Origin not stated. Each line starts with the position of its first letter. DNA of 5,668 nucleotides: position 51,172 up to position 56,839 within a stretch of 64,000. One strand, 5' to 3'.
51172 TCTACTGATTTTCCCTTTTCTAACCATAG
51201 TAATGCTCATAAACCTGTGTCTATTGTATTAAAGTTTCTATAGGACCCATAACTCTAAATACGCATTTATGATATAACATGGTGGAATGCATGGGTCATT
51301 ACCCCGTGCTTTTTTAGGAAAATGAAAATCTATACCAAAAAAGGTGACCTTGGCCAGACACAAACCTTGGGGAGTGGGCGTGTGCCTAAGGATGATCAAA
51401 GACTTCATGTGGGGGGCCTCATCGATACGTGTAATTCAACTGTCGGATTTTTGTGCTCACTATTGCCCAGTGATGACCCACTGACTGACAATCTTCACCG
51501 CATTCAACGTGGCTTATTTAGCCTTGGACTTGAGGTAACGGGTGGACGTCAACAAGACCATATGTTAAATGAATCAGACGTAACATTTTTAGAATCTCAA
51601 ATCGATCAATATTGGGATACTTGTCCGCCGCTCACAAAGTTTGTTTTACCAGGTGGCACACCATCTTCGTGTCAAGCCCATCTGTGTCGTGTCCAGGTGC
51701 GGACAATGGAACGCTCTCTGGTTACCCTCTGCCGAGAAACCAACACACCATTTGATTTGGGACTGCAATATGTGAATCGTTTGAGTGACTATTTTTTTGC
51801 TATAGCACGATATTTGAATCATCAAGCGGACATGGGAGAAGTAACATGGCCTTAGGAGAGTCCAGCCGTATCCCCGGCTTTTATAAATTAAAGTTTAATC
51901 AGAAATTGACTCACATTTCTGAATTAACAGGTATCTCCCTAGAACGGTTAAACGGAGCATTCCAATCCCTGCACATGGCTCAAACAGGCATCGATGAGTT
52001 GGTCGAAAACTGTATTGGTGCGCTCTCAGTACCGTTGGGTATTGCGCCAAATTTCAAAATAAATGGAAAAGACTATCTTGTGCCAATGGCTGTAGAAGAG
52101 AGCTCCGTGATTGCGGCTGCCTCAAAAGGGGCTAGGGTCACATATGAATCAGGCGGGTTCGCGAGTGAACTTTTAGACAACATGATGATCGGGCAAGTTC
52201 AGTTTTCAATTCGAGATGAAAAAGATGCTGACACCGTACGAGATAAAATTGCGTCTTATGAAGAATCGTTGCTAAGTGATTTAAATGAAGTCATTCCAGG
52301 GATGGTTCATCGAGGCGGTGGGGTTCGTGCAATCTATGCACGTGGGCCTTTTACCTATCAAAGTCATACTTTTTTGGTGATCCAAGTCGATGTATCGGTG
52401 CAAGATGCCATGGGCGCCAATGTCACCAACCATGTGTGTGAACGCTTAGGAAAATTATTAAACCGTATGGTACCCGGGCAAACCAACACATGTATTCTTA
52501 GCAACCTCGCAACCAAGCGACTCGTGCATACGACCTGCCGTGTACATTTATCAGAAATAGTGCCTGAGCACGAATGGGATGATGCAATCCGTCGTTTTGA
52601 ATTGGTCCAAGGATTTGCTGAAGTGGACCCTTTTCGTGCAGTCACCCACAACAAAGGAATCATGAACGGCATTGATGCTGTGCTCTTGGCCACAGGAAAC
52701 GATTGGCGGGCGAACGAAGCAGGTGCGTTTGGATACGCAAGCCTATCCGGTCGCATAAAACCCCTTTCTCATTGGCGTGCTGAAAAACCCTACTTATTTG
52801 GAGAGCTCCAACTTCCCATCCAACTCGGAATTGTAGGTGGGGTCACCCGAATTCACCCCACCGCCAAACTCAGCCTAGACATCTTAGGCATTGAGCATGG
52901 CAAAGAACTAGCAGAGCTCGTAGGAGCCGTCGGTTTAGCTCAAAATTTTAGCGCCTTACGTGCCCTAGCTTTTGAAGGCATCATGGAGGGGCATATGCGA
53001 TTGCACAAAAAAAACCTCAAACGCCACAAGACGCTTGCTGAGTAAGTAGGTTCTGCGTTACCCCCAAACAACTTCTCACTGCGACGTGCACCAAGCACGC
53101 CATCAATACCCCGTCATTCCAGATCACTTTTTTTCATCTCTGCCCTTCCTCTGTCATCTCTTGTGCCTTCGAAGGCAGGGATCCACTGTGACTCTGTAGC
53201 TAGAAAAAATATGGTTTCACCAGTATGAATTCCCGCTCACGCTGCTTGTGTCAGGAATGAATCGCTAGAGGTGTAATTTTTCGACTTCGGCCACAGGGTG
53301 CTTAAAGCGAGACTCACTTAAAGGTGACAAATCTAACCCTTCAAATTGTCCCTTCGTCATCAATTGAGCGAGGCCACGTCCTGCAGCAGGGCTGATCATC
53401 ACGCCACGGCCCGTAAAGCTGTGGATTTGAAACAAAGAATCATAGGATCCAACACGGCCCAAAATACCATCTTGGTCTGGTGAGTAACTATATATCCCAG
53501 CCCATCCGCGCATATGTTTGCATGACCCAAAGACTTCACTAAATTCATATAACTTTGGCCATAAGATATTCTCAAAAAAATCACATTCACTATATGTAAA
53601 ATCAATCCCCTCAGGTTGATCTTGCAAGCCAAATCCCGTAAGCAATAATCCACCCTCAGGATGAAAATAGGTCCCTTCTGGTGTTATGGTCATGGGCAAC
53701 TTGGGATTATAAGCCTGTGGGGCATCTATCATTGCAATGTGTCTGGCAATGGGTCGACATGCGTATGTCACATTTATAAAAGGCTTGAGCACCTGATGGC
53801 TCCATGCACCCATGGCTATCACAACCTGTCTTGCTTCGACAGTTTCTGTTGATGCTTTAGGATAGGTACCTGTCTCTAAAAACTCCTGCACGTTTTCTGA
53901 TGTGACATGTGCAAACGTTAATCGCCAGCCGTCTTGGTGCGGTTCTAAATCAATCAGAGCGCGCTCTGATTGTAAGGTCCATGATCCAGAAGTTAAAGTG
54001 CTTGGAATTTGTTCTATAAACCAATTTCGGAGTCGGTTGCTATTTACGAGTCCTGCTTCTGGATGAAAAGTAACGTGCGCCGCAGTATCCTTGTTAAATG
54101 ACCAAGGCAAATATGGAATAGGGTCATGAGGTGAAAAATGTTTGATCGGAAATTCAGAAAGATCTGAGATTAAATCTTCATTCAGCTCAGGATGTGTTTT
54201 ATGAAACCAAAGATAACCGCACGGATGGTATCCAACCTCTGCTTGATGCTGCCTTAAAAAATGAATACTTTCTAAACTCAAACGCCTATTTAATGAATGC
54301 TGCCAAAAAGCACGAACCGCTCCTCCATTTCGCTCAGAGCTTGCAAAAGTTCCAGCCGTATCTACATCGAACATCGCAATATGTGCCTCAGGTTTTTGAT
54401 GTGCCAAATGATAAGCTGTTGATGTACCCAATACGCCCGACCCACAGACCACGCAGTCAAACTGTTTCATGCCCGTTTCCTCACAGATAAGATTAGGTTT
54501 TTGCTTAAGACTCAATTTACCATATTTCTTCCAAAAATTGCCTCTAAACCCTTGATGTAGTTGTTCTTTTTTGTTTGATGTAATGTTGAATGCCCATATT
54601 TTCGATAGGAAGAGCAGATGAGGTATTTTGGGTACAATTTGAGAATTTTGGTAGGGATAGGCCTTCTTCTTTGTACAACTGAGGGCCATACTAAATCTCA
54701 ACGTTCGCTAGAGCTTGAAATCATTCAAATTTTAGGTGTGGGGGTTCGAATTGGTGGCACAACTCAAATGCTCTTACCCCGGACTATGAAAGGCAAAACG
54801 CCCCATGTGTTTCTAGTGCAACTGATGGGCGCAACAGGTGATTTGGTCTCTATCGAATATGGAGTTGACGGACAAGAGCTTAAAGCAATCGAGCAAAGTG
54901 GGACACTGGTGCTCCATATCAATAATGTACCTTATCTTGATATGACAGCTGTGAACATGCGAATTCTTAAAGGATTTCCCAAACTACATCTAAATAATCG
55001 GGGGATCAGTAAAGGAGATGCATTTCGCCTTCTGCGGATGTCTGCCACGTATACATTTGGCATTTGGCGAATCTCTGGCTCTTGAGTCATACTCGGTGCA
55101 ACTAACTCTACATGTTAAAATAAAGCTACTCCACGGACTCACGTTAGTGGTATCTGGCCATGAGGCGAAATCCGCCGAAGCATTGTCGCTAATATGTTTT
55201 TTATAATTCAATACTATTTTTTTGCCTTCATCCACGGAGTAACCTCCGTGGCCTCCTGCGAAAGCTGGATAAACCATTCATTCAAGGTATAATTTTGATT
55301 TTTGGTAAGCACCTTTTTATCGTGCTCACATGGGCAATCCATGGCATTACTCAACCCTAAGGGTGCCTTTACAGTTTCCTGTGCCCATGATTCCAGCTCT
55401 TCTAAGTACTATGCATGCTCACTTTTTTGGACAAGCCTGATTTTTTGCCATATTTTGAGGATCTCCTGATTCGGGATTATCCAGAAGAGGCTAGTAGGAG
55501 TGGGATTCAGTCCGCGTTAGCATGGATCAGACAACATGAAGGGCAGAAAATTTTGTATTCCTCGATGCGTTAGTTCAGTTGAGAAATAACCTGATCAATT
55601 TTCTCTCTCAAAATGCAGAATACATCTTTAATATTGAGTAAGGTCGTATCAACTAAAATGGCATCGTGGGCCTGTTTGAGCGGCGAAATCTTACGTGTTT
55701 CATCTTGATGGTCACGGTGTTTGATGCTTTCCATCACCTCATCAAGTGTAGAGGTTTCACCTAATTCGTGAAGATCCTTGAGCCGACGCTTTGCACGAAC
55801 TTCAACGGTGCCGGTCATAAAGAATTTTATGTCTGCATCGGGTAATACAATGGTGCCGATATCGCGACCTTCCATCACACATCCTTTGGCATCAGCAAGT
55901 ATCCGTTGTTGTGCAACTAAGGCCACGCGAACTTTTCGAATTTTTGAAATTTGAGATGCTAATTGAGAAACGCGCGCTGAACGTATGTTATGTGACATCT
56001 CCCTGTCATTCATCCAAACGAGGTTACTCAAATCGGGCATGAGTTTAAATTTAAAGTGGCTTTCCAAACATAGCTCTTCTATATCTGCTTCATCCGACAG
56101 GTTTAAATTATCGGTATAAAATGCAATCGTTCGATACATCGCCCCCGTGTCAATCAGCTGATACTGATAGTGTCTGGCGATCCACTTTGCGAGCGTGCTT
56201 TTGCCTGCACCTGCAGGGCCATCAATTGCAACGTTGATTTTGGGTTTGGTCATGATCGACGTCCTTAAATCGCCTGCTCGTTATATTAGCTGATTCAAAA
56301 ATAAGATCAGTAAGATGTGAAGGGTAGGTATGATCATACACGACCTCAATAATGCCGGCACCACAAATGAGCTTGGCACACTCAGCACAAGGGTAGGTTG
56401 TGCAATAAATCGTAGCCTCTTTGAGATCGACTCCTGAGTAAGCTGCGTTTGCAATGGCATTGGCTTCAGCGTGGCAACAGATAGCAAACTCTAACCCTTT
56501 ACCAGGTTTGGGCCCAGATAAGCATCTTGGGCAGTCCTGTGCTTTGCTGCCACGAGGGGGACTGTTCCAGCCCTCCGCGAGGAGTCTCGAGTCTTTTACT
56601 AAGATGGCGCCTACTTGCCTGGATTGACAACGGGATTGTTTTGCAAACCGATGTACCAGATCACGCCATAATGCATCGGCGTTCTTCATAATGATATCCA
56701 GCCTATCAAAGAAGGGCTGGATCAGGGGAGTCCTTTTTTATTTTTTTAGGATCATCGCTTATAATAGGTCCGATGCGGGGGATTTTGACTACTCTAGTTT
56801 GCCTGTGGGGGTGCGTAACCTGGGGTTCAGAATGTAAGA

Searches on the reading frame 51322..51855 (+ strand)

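Call 40: search_protein_families(library=pfam, proteins=[window:51322-51855:+], max_evalue=0.00001)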
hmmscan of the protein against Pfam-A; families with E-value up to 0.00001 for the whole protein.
window:51322-51855:+ (177 aa): 1 family
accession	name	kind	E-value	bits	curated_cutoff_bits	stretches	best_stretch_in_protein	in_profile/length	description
PF01923.23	Cob_adeno_trans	-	1.4e-45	155.9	24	1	3-165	1-171/171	Cobalamin adenosyltransferase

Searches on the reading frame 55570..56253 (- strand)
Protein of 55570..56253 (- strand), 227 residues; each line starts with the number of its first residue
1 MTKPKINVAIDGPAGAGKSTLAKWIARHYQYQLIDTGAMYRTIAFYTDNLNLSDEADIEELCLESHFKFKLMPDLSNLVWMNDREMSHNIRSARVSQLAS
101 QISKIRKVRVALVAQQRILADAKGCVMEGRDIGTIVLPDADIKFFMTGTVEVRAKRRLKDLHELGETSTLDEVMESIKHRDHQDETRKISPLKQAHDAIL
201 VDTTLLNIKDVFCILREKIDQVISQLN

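Call 40: search_protein_families(library=pfam, proteins=[window:55570-56253:-], max_evalue=0.00001)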
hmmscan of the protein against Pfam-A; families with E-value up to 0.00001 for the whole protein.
window:55570-56253:- (227 aa): 2 families
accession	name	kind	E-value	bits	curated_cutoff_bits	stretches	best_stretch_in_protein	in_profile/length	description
PF02224.24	Cytidylate_kin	-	2.2e-67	227.3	26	1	8-218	1-208/211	Cytidylate kinase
PF13189.12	Cytidylate_kin2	-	8.9e-09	36.2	28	1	8-184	2-150/176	Cytidylate kinase-like family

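Call 41: find_homologous_proteins(query=window:55570-56253:-, max_evalue=1e-30)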
Query window:55570-56253:- (227 aa): 7851 proteins with E <= 1e-30 among 8000 candidates; the best 120 are listed.
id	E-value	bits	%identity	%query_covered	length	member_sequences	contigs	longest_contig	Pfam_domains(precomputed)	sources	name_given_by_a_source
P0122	3.1e-144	496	100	100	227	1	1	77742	PF02224.25,PF13207.13,PF13189.13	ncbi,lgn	-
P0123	4.4e-70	254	56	97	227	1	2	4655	PF02224.25,PF13207.13,PF13189.13,PF13238.13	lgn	-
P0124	2.0e-61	226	50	97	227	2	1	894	PF02224.25,PF13207.13,PF13189.13,PF13238.13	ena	-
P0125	3.1e-58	215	50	96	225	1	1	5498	PF02224.25,PF13189.13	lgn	-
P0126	6.6e-58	214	-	-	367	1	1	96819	PF02224.25,PF13671.13,PF13207.13,PF13189.13,PF13238.13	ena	-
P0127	1.5e-51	193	48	91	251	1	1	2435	PF02224.25,PF13207.13,PF13189.13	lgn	-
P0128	2.7e-50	189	45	91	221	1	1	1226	PF02224.25,PF13207.13,PF13189.13,PF01202.29,PF13238.13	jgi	jgi:cytidylate kinase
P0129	2.7e-50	189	45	91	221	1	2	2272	PF02224.25,PF13207.13,PF13189.13,PF01202.29,PF13238.13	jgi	jgi:cytidylate kinase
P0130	2.9e-49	186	44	97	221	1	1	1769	PF02224.25,PF13207.13,PF13189.13,PF01202.29,PF13238.13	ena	-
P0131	3.4e-49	186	46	93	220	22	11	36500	PF02224.25,PF13207.13,PF13189.13,PF13238.13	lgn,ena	-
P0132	4.6e-49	185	46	93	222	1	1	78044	PF02224.25,PF13207.13,PF13189.13,PF01202.29,PF13238.13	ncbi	-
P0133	6.5e-49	185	46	95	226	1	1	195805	PF02224.25,PF13207.13,PF13189.13,PF13238.13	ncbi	-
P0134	6.8e-49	185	48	91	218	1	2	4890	PF02224.25,PF13207.13,PF13189.13,PF01202.29,PF13238.13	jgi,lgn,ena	-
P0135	6.9e-49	185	46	94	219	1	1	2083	PF02224.25,PF13207.13,PF13189.13,PF13238.13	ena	-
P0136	7.1e-49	185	49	91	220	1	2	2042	PF02224.25,PF13207.13,PF13189.13,PF13238.13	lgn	-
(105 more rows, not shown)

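Call 50: find_encoding_contigs(protein=P0122, flank=10000, max_places=10)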
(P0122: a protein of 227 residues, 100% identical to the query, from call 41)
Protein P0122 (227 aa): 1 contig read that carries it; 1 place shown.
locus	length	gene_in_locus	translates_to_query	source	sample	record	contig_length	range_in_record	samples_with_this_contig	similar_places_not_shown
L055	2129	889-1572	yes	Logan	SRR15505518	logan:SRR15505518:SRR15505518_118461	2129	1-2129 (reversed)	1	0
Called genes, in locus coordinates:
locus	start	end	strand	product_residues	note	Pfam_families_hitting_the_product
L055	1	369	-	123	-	?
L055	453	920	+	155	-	PF00383:dCMP_cyt_deam_1, PF14437:MafB19-deam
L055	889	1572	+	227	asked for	PF02224:Cytidylate_kin, PF13189:Cytidylate_kin2, PF13207:AAA_17 (faint)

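Call 60: find_encoding_contigs(protein=P0126, flank=10000, max_places=3)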
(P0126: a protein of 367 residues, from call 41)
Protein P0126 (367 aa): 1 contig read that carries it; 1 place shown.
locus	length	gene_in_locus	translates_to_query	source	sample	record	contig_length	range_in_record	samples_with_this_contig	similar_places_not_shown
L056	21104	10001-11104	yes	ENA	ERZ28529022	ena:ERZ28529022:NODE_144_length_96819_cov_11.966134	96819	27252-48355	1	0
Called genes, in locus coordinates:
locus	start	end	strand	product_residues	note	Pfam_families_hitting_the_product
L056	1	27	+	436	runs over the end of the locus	PF01964:ThiC_Rad_SAM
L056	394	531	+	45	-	-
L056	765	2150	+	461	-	PF01235:Na_Ala_symp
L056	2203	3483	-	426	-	PF05525:Branch_AA_trans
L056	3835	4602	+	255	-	PF00528:BPD_transp_1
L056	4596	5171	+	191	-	PF00005:ABC_tran, PF13304:AAA_21 (faint)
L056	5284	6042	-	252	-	PF01551:Peptidase_M23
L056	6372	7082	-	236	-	PF01027:Bax1-I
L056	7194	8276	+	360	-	PF04055:Radical_SAM, PF06969:HemN_C (weak)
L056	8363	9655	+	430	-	PF00070:Pyr_redox (faint), PF00890:FAD_binding_2 (weak), PF01134:GIDA (faint), PF03486:HI0933_like, PF07992:Pyr_redox_2 (weak), PF13450:NAD_binding_8 (weak), PF03486:HI0933_like, PF22780:HI0933_like_1st, +3 more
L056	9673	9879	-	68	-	-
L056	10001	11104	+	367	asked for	PF02224:Cytidylate_kin, PF13189:Cytidylate_kin2 (weak), PF13207:AAA_17 (faint), PF13238:AAA_18 (faint), PF13671:AAA_33 (faint), PF02224:Cytidylate_kin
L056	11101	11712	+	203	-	PF01553:Acyltransferase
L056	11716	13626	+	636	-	PF02401:LYTB, PF17092:PCB_OB (faint), PF00575:S1, PF23459:S1_RRP5 (weak)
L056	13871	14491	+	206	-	PF03977:OAD_beta (weak), PF04138:GtrA_DPMS_TM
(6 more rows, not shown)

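Call 61: find_encoding_contigs(protein=P0123, flank=10000, max_places=3)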
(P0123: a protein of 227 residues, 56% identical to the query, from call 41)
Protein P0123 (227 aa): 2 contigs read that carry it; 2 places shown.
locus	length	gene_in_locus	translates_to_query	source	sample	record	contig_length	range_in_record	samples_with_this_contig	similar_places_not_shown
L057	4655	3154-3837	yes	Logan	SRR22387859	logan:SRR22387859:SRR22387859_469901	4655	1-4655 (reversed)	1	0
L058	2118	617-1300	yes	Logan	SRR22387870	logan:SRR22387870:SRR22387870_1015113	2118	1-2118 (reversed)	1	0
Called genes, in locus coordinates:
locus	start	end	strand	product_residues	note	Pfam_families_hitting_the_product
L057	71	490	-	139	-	-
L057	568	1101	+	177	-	PF09835:DUF2062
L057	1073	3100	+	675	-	PF27335:TP_0481_C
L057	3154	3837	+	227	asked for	PF13189:Cytidylate_kin2, PF02224:Cytidylate_kin, PF13207:AAA_17 (faint), PF13238:AAA_18 (faint)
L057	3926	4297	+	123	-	-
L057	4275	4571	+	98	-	PF21716:dnstrm_HI1420 (weak)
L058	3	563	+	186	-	?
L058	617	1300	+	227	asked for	PF13189:Cytidylate_kin2, PF02224:Cytidylate_kin, PF13207:AAA_17 (faint), PF13238:AAA_18 (faint)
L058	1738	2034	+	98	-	PF21716:dnstrm_HI1420 (weak)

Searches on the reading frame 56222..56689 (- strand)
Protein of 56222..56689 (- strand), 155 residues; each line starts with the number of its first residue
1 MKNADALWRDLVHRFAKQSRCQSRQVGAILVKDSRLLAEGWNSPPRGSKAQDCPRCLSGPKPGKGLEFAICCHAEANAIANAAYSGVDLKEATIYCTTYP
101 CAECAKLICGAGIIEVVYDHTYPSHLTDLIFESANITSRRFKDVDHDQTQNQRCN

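Call 40: search_protein_families(library=pfam, proteins=[window:56222-56689:-], max_evalue=0.00001)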
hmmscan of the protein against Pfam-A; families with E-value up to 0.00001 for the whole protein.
window:56222-56689:- (155 aa): 2 families
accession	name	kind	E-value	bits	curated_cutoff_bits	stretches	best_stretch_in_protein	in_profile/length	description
PF00383.29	dCMP_cyt_deam_1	-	2.8e-20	72.6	25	1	10-118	9-100/102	Cytidine and deoxycytidylate deaminase zinc-binding region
PF14437.12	MafB19-deam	-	2e-15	57.4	27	1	3-139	2-126/142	MafB19-like deaminase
